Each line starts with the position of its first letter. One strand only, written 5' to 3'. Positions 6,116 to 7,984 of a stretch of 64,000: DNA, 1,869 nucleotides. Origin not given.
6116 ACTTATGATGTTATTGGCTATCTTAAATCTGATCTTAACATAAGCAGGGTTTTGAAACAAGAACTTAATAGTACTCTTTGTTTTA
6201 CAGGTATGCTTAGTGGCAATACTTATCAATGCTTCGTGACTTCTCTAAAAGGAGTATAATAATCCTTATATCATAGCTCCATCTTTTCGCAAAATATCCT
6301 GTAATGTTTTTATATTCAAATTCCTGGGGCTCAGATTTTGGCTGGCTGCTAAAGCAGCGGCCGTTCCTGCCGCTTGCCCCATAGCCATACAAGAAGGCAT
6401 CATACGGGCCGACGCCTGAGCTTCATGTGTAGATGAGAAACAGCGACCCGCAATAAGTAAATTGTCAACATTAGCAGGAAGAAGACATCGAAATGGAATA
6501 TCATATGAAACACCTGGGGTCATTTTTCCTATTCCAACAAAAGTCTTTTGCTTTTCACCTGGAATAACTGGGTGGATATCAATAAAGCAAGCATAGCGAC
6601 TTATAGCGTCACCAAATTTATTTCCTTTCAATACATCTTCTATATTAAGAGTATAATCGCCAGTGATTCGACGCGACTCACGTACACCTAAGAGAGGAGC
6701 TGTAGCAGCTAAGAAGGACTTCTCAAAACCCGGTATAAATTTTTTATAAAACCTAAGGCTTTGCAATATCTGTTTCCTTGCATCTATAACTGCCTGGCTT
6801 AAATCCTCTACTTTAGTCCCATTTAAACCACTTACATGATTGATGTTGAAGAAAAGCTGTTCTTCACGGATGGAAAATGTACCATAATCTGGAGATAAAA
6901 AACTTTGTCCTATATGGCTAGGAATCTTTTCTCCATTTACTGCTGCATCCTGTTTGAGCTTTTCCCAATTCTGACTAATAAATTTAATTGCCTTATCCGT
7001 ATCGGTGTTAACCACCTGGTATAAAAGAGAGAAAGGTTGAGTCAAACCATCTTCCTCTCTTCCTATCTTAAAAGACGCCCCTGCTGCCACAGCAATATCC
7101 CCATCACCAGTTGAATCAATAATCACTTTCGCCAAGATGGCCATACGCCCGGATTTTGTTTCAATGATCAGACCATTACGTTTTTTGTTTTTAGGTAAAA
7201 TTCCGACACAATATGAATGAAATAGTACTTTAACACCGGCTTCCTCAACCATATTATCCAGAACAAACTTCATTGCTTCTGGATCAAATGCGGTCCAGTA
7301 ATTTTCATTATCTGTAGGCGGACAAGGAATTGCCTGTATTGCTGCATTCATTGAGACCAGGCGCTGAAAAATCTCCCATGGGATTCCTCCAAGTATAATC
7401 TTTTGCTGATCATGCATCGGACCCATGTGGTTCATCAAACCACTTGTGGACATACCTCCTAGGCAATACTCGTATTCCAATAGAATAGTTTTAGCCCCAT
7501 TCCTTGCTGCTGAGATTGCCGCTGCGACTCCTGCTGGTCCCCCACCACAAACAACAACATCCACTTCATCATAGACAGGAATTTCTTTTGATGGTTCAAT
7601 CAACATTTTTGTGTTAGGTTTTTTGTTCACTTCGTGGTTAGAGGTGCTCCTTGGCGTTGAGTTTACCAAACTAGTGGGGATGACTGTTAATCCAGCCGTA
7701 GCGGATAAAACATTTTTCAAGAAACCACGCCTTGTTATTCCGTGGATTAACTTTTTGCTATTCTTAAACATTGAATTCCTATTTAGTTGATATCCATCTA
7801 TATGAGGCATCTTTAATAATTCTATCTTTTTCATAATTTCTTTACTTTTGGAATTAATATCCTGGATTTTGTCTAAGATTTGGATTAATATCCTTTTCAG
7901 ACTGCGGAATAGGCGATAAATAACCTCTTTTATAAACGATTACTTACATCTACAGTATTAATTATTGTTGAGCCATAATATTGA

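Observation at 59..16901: Trans-envelope-signalling PUL whose cargo is mostly not glycoside hydrolases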

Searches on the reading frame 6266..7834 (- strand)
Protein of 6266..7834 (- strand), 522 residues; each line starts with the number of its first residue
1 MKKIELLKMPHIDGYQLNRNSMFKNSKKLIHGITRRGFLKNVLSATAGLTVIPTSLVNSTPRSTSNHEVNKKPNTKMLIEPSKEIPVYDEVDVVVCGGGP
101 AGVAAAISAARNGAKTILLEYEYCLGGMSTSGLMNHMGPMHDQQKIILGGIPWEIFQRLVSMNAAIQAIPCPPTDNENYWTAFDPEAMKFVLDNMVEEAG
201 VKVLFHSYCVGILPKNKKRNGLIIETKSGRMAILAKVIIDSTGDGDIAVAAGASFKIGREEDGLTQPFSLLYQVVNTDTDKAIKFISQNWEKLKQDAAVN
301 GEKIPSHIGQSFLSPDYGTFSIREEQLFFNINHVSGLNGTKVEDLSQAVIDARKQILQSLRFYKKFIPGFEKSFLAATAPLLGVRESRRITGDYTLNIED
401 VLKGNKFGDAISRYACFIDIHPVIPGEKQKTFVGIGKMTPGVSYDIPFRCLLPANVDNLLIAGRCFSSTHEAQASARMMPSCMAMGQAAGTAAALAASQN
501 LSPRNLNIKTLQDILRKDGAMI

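Call 3: search_protein_families(library=pfam, proteins=[window:6266-7834:-], max_evalue=0.01)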
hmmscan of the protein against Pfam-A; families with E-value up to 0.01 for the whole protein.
window:6266-7834:- (522 aa): 9 families
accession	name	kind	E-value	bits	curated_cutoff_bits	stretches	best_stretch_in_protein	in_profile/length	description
PF12831.13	FAD_oxidored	-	5.1e-120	402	27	1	92-515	1-416/416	FAD dependent oxidoreductase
PF00890.30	FAD_binding_2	-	9.8e-09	35.3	20.4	1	92-135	1-46/414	FAD binding domain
PF07992.20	Pyr_redox_2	-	3.5e-07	30.4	26.1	1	92-127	2-39/291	Pyridine nucleotide-disulphide oxidoreductase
PF01946.23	Thi4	-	6.8e-07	29.2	26.2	1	82-134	9-63/235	Thi4 family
PF01266.30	DAO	-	1e-05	25.7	27.9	1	92-122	1-31/353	FAD dependent oxidoreductase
PF01134.28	GIDA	-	1.2e-05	25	22.1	1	92-120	1-29/391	Glucose inhibited division protein A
PF03486.20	HI0933_like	-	7.6e-05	22.7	50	1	92-123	2-33/244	HI0933-like protein Rossmann domain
PF00070.33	Pyr_redox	-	0.0031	18.4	22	0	93-122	2-31/82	Pyridine nucleotide-disulphide oxidoreductase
PF13450.12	NAD_binding_8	-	0.0096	16.6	21.9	1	96-132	2-38/68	NAD(P)-binding Rossmann-like domain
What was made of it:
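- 6266..7834 (-): PF12831 flavoprotein FADb with a twin-arginine leader (TRRGFLK). FAD_oxidored at 402 bits (call 3).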

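Call 4: search_protein_families(library=ncbifam, proteins=[window:6266-7834:-], max_evalue=0.01)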
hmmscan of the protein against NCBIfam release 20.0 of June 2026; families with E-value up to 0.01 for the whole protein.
window:6266-7834:- (522 aa): 67 families (the best 25 are shown)
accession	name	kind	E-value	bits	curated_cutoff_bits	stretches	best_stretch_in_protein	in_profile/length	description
TIGR02032.1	GG-red-SF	subfamily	1.9e-09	37.7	158.8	1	92-246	2-150/297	geranylgeranyl reductase family protein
TIGR00292.1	TIGR00292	equivalog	6.8e-08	32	148.3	1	82-137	13-69/254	sulfide-dependent adenosine diphosphate thiazole synthase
NF005511.0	PRK07121.1-4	equivalog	1.2e-07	30.6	466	1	77-137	7-67/553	FAD-binding protein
NF005510.0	PRK07121.1-3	subfamily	1.6e-07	30.5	481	1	82-130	13-62/492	FAD-binding protein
NF004789.0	PRK06134.1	subfamily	1.8e-07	30.1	747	1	88-130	10-52/581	FAD-dependent oxidoreductase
TIGR01372.1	soxA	subfamily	1.8e-07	29.3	1164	1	81-129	159-207/996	sarcosine oxidase subunit alpha family protein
NF006130.0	PRK08274.1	equivalog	3.6e-07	29.3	369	1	89-147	4-62/467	FAD-dependent tricarballylate dehydrogenase TcuA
NF005691.0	PRK07494.1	equivalog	6.8e-07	28.2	459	1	89-137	7-55/404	UbiH/UbiF family hydroxylase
TIGR03140.1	AhpF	equivalog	2.1e-06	26.6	502.9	1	84-120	206-242/515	alkyl hydroperoxide reductase subunit F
NF005508.0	PRK07121.1-1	equivalog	2.4e-06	26.4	537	1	88-129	18-59/497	FAD-binding protein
NF003585.0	PRK05249.1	equivalog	3.2e-06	26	465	1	90-130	6-46/464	Si-specific NAD(P)(+) transhydrogenase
NF009477.0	PRK12843.1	equivalog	3.3e-06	25.8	758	1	82-130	8-56/578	FAD-dependent oxidoreductase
NF005512.0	PRK07121.1-5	subfamily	3.6e-06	25.8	812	1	84-130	14-61/489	FAD-binding protein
TIGR03997.1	mycofact_OYE_2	equivalog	3.6e-06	25.6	793.15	1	92-128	381-417/645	mycofactocin system FadH/OYE family oxidoreductase 2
TIGR01350.1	lipoamide_DH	equivalog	6e-06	25.2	408.8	1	91-128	2-38/461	dihydrolipoyl dehydrogenase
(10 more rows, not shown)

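Call 7: search_solved_structures(query=window:6266-7834:-, max_evalue=0.01)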
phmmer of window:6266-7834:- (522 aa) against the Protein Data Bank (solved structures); distinct sequences matched with E-value up to 0.01: 60.
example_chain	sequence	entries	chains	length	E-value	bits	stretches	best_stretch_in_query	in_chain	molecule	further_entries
1e39_A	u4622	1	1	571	2.3e-06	29.9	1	87-145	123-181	FUMARATE REDUCTASE FLAVOPROTEIN SUBUNIT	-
2b7s_A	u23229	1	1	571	2.5e-06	29.8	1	87-145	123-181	Fumarate reductase flavoprotein subunit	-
1p2h_A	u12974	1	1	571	2.5e-06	29.8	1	87-145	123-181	flavocytochrome c3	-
1p2e_A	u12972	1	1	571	2.5e-06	29.8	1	87-145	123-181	flavocytochrome c3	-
1q9i_A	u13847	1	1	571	2.5e-06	29.8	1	87-145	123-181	flavocytochrome c3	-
1jrz_A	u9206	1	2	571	2.5e-06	29.8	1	87-145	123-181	FLAVOCYTOCHROME C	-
1kss_A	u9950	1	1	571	2.5e-06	29.8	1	87-145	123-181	flavocytochrome c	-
1jry_A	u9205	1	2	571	2.5e-06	29.8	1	87-145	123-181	FLAVOCYTOCHROME C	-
1qjd_A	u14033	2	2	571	2.5e-06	29.8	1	87-145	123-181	FLAVOCYTOCHROME C3 | Fumarate reductase flavoprotein subunit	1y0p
1jrx_A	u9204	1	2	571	2.5e-06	29.8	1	87-145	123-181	FLAVOCYTOCHROME C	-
2b7r_A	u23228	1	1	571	2.5e-06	29.8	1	87-145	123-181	Fumarate reductase flavoprotein subunit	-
1m64_A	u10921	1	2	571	2.5e-06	29.8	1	87-145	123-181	flavocytochrome c3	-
1lj1_A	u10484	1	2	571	2.5e-06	29.8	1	87-145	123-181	flavocytochrome c3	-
1ksu_A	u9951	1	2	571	2.5e-06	29.7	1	87-145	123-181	flavocytochrome c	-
4o5q_A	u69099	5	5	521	1.4e-05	27.3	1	75-138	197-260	Alkyl hydroperoxide reductase subunit F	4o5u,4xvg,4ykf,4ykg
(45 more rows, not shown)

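Call 14: find_homologous_proteins(query=window:6266-7834:-)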
Query window:6266-7834:- (522 aa): 6213 proteins with E <= 0.001 among 8000 candidates; the best 120 are listed.
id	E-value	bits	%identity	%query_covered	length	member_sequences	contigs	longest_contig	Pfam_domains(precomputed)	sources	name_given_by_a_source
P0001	0.0e+0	1132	100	96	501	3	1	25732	PF01946.24,PF01266.31,PF00890.31,PF07992.21,PF01134.29,PF12831.14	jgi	-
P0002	2.2e-239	813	68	100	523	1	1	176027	PF01946.24,PF01266.31,PF00890.31,PF07992.21,PF01134.29,PF12831.14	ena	-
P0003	5.3e-238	809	72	93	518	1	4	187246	PF01946.24,PF00890.31,PF07992.21,PF12831.14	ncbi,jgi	jgi:hypothetical protein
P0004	6.0e-195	667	61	94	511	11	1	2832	PF01946.24,PF01266.31,PF00890.31,PF07992.21,PF12831.14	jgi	jgi:glycine/D-amino acid oxidase-like deaminating enzyme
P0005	8.7e-183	627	58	94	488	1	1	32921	PF01946.24,PF01266.31,PF00890.31,PF07992.21,PF01134.29,PF12831.14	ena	-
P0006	9.9e-174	597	61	86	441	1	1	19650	PF01946.24,PF01266.31,PF00890.31,PF07992.21,PF00070.34,PF12831.14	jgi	jgi:hypothetical protein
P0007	4.9e-167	575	58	86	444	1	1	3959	PF01946.24,PF13450.13,PF00890.31,PF07992.21,PF01134.29,PF12831.14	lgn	-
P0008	1.7e-163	563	65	76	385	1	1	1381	PF12831.14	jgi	-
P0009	1.3e-160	554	53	94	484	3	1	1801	PF01946.24,PF00890.31,PF07992.21,PF12831.14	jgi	jgi:ribulose 1,5-bisphosphate synthetase/thiazole synthase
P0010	9.1e-158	544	55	85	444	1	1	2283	PF01946.24,PF01266.31,PF13450.13,PF00890.31,PF07992.21,PF01134.29,PF01494.26,PF12831.14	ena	-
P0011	4.4e-157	542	55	85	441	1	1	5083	PF01946.24,PF13450.13,PF00890.31,PF07992.21,PF00070.34,PF01494.26,PF12831.14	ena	-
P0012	8.3e-155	534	54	86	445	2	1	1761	PF01946.24,PF00890.31,PF07992.21,PF12831.14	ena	-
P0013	1.8e-147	510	70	61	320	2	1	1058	PF12831.14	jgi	jgi:hypothetical protein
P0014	7.2e-141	488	50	85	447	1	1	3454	PF01266.31,PF00890.31,PF07992.21,PF12831.14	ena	-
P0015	1.5e-140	487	50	86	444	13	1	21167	PF01946.24,PF01266.31,PF13450.13,PF00890.31,PF07992.21,PF00070.34,PF03486.21,PF01134.29,PF12831.14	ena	-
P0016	6.1e-140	485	49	86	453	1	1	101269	PF01946.24,PF01266.31,PF00890.31,PF07992.21,PF01134.29,PF12831.14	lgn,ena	-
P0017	1.1e-139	485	51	85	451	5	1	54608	PF00890.31,PF07992.21,PF01134.29,PF12831.14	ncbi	ncbi:MAG: FAD-dependent oxidoreductase [Armatimonadia bacterium]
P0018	3.7e-139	483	51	85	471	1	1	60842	PF00890.31,PF07992.21,PF12831.14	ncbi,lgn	-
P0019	9.1e-139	482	51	85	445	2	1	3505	PF01946.24,PF00890.31,PF07992.21,PF00070.34,PF01134.29,PF12831.14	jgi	-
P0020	1.4e-138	481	50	86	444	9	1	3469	PF01946.24,PF00890.31,PF07992.21,PF12831.14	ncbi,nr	ncbi:MAG: FAD-dependent oxidoreductase [Victivallales bacterium]|nr:FAD-dependent oxidoreductase [Vi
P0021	2.5e-137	477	49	93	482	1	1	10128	PF00890.31,PF01134.29,PF12831.14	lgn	-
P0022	3.0e-137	477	48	92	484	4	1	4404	PF01266.31,PF00890.31,PF01134.29,PF12831.14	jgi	-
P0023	3.7e-137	476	49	85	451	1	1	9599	PF00890.31,PF07992.21,PF01494.26,PF12831.14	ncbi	-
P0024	5.5e-137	476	50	85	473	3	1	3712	PF01266.31,PF00890.31,PF07992.21,PF03486.21,PF01494.26,PF12831.14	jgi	jgi:ribulose 1,5-bisphosphate synthetase/thiazole synthase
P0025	6.3e-137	475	49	86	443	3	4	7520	PF01946.24,PF01266.31,PF07992.21,PF12831.14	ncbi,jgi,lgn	jgi:hypothetical protein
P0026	7.4e-137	475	50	85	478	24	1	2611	PF00890.31,PF07992.21,PF12831.14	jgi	jgi:ribulose 1,5-bisphosphate synthetase/thiazole synthase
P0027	4.7e-136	473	48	85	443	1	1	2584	PF01946.24,PF00890.31,PF07992.21,PF12831.14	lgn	-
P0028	1.1e-135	471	50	85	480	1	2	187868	PF01266.31,PF00890.31,PF07992.21,PF01134.29,PF12831.14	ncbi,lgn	-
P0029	4.5e-135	469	52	86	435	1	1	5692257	PF01946.24,PF01266.31,PF00890.31,PF07992.21,PF12831.14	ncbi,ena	-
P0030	7.1e-135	469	49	85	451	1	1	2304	PF00890.31,PF12831.14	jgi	jgi:hypothetical protein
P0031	3.5e-134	466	49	85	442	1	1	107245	PF01946.24,PF01266.31,PF07992.21,PF12831.14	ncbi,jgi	jgi:phytoene dehydrogenase-like protein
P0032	5.4e-134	466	48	86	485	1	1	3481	PF01266.31,PF00890.31,PF07992.21,PF00070.34,PF03486.21,PF12831.14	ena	-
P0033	7.6e-134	465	51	81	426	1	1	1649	PF00890.31,PF07992.21,PF12831.14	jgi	-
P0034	8.6e-134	465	49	83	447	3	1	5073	PF01946.24,PF00890.31,PF07992.21,PF12831.14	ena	-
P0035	1.9e-133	464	50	85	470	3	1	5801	PF01266.31,PF00890.31,PF07992.21,PF01134.29,PF01494.26,PF12831.14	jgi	jgi:ribulose 1,5-bisphosphate synthetase/thiazole synthase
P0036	5.2e-133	463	48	84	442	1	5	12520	PF01946.24,PF12831.14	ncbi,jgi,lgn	jgi:hypothetical protein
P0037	7.7e-133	462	48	86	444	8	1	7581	PF01946.24,PF01266.31,PF13450.13,PF00890.31,PF07992.21,PF00070.34,PF12831.14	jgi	-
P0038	3.0e-132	460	46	87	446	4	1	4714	PF01946.24,PF00890.31,PF07992.21,PF12831.14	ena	-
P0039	3.3e-132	460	48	85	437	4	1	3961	PF01946.24,PF01266.31,PF00890.31,PF07992.21,PF01134.29,PF12831.14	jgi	jgi:hypothetical protein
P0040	3.9e-132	460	48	86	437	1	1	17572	PF01946.24,PF01266.31,PF00890.31,PF07992.21,PF12831.14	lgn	-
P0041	1.5e-131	458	49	85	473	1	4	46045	PF01266.31,PF00890.31,PF07992.21,PF00070.34,PF03486.21,PF01134.29,PF01494.26,PF12831.14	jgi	jgi:ribulose 1,5-bisphosphate synthetase/thiazole synthase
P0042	1.9e-131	457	47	85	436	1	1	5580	PF01946.24,PF01266.31,PF00890.31,PF07992.21,PF01134.29,PF12831.14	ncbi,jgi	jgi:hypothetical protein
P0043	2.2e-131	457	47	86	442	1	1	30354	PF00890.31,PF07992.21,PF01494.26,PF12831.14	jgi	jgi:hypothetical protein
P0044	2.5e-131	457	46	88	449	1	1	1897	PF01946.24,PF01266.31,PF00890.31,PF07992.21,PF00070.34,PF01134.29,PF01494.26,PF12831.14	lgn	-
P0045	4.4e-131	456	47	85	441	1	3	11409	PF01946.24,PF01266.31,PF00890.31,PF07992.21,PF01134.29,PF12831.14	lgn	-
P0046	1.2e-130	455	49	85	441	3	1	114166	PF01946.24,PF01266.31,PF00890.31,PF07992.21,PF01134.29,PF12831.14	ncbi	ncbi:MAG: FAD-dependent oxidoreductase [Armatimonadota bacterium]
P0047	1.3e-130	455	46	86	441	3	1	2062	PF01266.31,PF00890.31,PF07992.21,PF01134.29,PF12831.14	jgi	jgi:glycine/D-amino acid oxidase-like deaminating enzyme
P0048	1.5e-130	454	47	86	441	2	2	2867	PF01946.24,PF01266.31,PF00890.31,PF12831.14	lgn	-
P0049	2.2e-130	454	48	85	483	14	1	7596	PF01266.31,PF00890.31,PF07992.21,PF00070.34,PF01134.29,PF12831.14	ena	-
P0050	1.5e-129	451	47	87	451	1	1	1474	PF01946.24,PF01266.31,PF07992.21,PF00070.34,PF12831.14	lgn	-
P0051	1.8e-129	451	47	86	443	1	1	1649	PF01946.24,PF01266.31,PF00890.31,PF07992.21,PF00070.34,PF01494.26,PF12831.14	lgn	-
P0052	1.9e-129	451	48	85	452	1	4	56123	PF01946.24,PF01266.31,PF00890.31,PF07992.21,PF01134.29,PF12831.14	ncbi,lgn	-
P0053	2.7e-129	450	47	85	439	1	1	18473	PF01266.31,PF07992.21,PF01494.26,PF12831.14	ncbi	-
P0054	1.1e-128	448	46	87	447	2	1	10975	PF01946.24,PF01266.31,PF00890.31,PF07992.21,PF12831.14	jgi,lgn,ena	-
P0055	4.7e-128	446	47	87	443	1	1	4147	PF01946.24,PF01266.31,PF00890.31,PF07992.21,PF12831.14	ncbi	-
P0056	6.3e-128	446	47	86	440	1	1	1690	PF01946.24,PF01266.31,PF00890.31,PF07992.21,PF01134.29,PF12831.14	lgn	-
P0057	1.2e-127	445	47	85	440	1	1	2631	PF01946.24,PF01266.31,PF00890.31,PF01134.29,PF12831.14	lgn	-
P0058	1.3e-127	445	48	85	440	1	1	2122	PF01946.24,PF01266.31,PF13450.13,PF00890.31,PF07992.21,PF01134.29,PF12831.14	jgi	jgi:hypothetical protein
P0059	3.4e-126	440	45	88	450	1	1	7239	PF01946.24,PF01266.31,PF00890.31,PF07992.21,PF01494.26,PF12831.14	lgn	-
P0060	1.9e-125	438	45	85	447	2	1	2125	PF01946.24,PF01266.31,PF00890.31,PF00291.32,PF07992.21,PF01134.29,PF01494.26,PF12831.14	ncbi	-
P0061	2.0e-125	438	48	85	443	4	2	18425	PF01946.24,PF01266.31,PF00890.31,PF07992.21,PF12831.14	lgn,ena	-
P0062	2.7e-125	437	46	85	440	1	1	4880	PF01946.24,PF01266.31,PF00890.31,PF07992.21,PF12831.14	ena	-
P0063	8.6e-125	435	47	82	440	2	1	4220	PF01266.31,PF00890.31,PF01494.26,PF12831.14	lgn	-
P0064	1.6e-124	435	46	84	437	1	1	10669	PF01266.31,PF00890.31,PF07992.21,PF01494.26,PF12831.14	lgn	-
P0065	1.7e-124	435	45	85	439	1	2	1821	PF01946.24,PF01266.31,PF00890.31,PF07992.21,PF00070.34,PF03486.21,PF01134.29,PF01494.26,PF12831.14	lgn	-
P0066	2.7e-124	434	46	85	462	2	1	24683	PF01946.24,PF01266.31,PF00890.31,PF07992.21,PF01494.26,PF12831.14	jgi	-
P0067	3.0e-124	434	46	86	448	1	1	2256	PF01946.24,PF01266.31,PF13450.13,PF00890.31,PF07992.21,PF00070.34,PF01134.29,PF01494.26,PF12831.14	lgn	-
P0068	3.4e-124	433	45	85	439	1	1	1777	PF01946.24,PF01266.31,PF00890.31,PF07992.21,PF01494.26,PF12831.14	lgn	-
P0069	4.1e-124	433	46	86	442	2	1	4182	PF01946.24,PF01266.31,PF00890.31,PF07992.21,PF01134.29,PF01494.26,PF12831.14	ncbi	-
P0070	7.1e-124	432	45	85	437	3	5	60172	PF01266.31,PF00890.31,PF07992.21,PF01494.26,PF12831.14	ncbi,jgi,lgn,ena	-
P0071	7.8e-124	432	47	82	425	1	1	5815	PF01946.24,PF01266.31,PF00890.31,PF07992.21,PF01134.29,PF12831.14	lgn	-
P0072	1.0e-123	432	46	86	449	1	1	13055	PF01266.31,PF00890.31,PF07992.21,PF01494.26,PF12831.14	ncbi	-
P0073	1.2e-123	432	47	85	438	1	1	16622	PF01946.24,PF01266.31,PF07992.21,PF01494.26,PF12831.14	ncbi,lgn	-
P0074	1.9e-123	431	46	85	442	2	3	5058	PF01946.24,PF01266.31,PF00890.31,PF07992.21,PF01134.29,PF12831.14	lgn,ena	-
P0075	6.6e-123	429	46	85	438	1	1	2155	PF01946.24,PF01266.31,PF00890.31,PF07992.21,PF12831.14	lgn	-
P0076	2.8e-122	427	45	86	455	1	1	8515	PF00890.31,PF07992.21,PF00070.34,PF12831.14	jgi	jgi:hypothetical protein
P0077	1.1e-121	425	45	86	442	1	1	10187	PF01266.31,PF13450.13,PF00890.31,PF07992.21,PF12831.14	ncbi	-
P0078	3.4e-121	424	44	87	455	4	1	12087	PF00890.31,PF07992.21,PF01134.29,PF12831.14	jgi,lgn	jgi:hypothetical protein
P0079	1.9e-120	421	45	86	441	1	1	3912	PF01946.24,PF01266.31,PF00890.31,PF07992.21,PF01494.26,PF12831.14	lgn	-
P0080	4.2e-120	420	46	84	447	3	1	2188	PF01946.24,PF01266.31,PF00890.31,PF07992.21,PF01134.29,PF12831.14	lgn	-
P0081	3.3e-119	417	47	80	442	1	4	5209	PF01946.24,PF01266.31,PF00890.31,PF07992.21,PF01134.29,PF12831.14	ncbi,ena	-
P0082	4.5e-119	417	44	86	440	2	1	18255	PF01946.24,PF00890.31,PF12831.14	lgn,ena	-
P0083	6.2e-118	413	46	84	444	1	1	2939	PF01266.31,PF00890.31,PF12831.14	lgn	-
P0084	2.0e-115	405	44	80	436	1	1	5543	PF01946.24,PF01266.31,PF13450.13,PF00890.31,PF07992.21,PF01134.29,PF12831.14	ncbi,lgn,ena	-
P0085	5.7e-115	403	44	84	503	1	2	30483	PF00890.31,PF12831.14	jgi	jgi:hypothetical protein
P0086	3.2e-112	394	44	84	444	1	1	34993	PF01266.31,PF00890.31,PF12831.14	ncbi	-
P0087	3.5e-104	367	42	85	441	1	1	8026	PF00890.31,PF07992.21,PF12831.14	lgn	-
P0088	1.2e-102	362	44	86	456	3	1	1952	PF01266.31,PF13450.13,PF00890.31,PF07992.21,PF03486.21,PF01134.29,PF12831.14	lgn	-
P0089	5.3e-102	360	43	86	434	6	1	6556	PF13450.13,PF00890.31,PF07992.21,PF01134.29,PF01494.26,PF12831.14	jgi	-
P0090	1.2e-101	359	45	79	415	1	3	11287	PF01946.24,PF00890.31,PF07992.21,PF12831.14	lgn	-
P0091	2.1e-101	358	45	79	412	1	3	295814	PF01946.24,PF00890.31,PF07992.21,PF12831.14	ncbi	ncbi:MAG: FAD-dependent oxidoreductase [Thermoproteota archaeon]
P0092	2.2e-101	358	45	79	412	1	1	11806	PF01946.24,PF00890.31,PF07992.21,PF12831.14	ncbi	ncbi:MAG: FAD-dependent oxidoreductase [Nitrososphaerota archaeon]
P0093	4.2e-101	357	44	78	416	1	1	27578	PF01946.24,PF00890.31,PF12831.14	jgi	-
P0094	1.6e-100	355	43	85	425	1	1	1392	PF07992.21,PF12831.14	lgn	-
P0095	2.2e-100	355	44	86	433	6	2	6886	PF12831.14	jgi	-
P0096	4.0e-99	351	43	86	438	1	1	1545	PF12831.14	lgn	-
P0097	8.1e-99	350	42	86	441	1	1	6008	PF01946.24,PF00890.31,PF07992.21,PF13738.13,PF01134.29,PF12831.14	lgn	-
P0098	8.1e-99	350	43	78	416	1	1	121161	PF01946.24,PF00890.31,PF12831.14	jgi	-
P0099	8.1e-99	350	43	78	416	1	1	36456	PF01946.24,PF00890.31,PF12831.14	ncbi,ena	-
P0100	8.5e-99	350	44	79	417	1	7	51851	PF01946.24,PF01266.31,PF00890.31,PF07992.21,PF12831.14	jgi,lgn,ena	-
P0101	1.4e-98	349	44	79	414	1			PF01946.24,PF01266.31,PF00890.31,PF07992.21,PF12831.14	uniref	uniref:CoB--CoM heterodisulfide reductase iron-sulfur subunit A n=1 Tax=Ignisphaera aggregans TaxID=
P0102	1.5e-98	349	43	78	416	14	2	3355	PF01946.24,PF01266.31,PF00890.31,PF07992.21,PF12831.14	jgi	-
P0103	1.7e-98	349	41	85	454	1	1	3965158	PF01946.24,PF01266.31,PF00890.31,PF07992.21,PF03486.21,PF12831.14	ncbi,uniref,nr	ncbi:FAD-dependent oxidoreductase [Radiobacillus kanasensis]|uniref:FAD-dependent oxidoreductase n=1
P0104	2.9e-98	348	42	78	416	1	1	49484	PF01946.24,PF00890.31,PF12831.14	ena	-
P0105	3.0e-98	348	40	79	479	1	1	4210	PF01946.24,PF01266.31,PF00890.31,PF07992.21,PF01134.29,PF12831.14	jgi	jgi:hypothetical protein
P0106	3.0e-98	348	42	85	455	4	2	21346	PF01266.31,PF00890.31,PF07992.21,PF03486.21,PF01134.29,PF12831.14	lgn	-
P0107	3.8e-98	348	44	79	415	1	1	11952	PF07992.21,PF01134.29,PF12831.14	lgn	-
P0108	4.0e-98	347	42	78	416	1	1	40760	PF01946.24,PF00890.31,PF12831.14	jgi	-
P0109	4.0e-98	347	42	78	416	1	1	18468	PF01946.24,PF00890.31,PF12831.14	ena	-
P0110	4.3e-98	347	42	78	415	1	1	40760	PF01946.24,PF00890.31,PF12831.14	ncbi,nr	ncbi:FAD-dependent oxidoreductase [Candidatus Bathyarchaeota archaeon]|nr:MAG: FAD-dependent oxidore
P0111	1.0e-97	346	41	88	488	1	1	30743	PF01266.31,PF00890.31,PF07992.21,PF12831.14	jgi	jgi:hypothetical protein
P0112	1.1e-97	346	42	79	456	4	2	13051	PF01946.24,PF01266.31,PF00890.31,PF07992.21,PF12831.14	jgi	-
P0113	1.3e-97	346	40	86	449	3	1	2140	PF13450.13,PF00890.31,PF01134.29,PF12831.14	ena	-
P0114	1.8e-97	345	43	79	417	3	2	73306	PF01946.24,PF01266.31,PF00890.31,PF07992.21,PF12831.14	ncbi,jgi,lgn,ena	-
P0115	2.5e-97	345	42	86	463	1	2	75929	PF01946.24,PF01266.31,PF13450.13,PF00890.31,PF07992.21,PF03486.21,PF01134.29,PF12831.14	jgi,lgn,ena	-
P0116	3.2e-97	345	43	79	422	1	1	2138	PF01946.24,PF01266.31,PF13450.13,PF07992.21,PF12831.14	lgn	-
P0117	3.5e-97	344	44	85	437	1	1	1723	PF01946.24,PF00890.31,PF07992.21,PF01134.29,PF12831.14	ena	-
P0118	3.5e-97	344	42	78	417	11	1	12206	PF01946.24,PF00890.31,PF12831.14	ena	-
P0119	5.0e-97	344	43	78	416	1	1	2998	PF01946.24,PF00890.31,PF12831.14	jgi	-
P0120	5.8e-97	344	43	78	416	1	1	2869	PF01946.24,PF00890.31,PF12831.14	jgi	-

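Call 26: find_encoding_contigs(protein=P0002, flank=10000, max_places=2)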
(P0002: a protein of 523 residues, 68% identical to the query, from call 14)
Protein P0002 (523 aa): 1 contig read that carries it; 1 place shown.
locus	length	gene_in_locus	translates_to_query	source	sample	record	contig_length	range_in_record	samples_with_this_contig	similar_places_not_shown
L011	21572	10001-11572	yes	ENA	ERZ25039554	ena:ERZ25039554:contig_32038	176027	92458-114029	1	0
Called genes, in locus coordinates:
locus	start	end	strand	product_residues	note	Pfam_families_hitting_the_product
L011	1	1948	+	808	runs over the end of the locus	PF22842:Pel9A-like_beta_helix (faint), PF21231:GH141_M (weak), PF13229:Beta_helix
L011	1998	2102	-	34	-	-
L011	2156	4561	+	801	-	PF22842:Pel9A-like_beta_helix (faint), PF21231:GH141_M (weak), PF05048:NosD (faint), PF13229:Beta_helix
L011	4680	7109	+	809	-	PF22842:Pel9A-like_beta_helix (faint), PF21231:GH141_M (weak), PF13229:Beta_helix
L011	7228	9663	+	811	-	PF22842:Pel9A-like_beta_helix (faint), PF21231:GH141_M (faint), PF05048:NosD (faint), PF13229:Beta_helix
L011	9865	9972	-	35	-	-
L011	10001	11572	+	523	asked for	PF01946:Thi4 (weak), PF00890:FAD_binding_2, PF01134:GIDA (weak), PF01266:DAO (faint), PF07992:Pyr_redox_2 (weak), PF12831:FAD_oxidored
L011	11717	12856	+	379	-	PF00728:Glyco_hydro_20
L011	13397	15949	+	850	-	PF22842:Pel9A-like_beta_helix (faint), PF21231:GH141_M (faint), PF05048:NosD (faint), PF13229:Beta_helix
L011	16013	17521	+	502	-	-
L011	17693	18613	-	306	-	-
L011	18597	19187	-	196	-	-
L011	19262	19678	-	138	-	-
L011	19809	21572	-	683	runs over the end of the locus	PF13229:Beta_helix (faint)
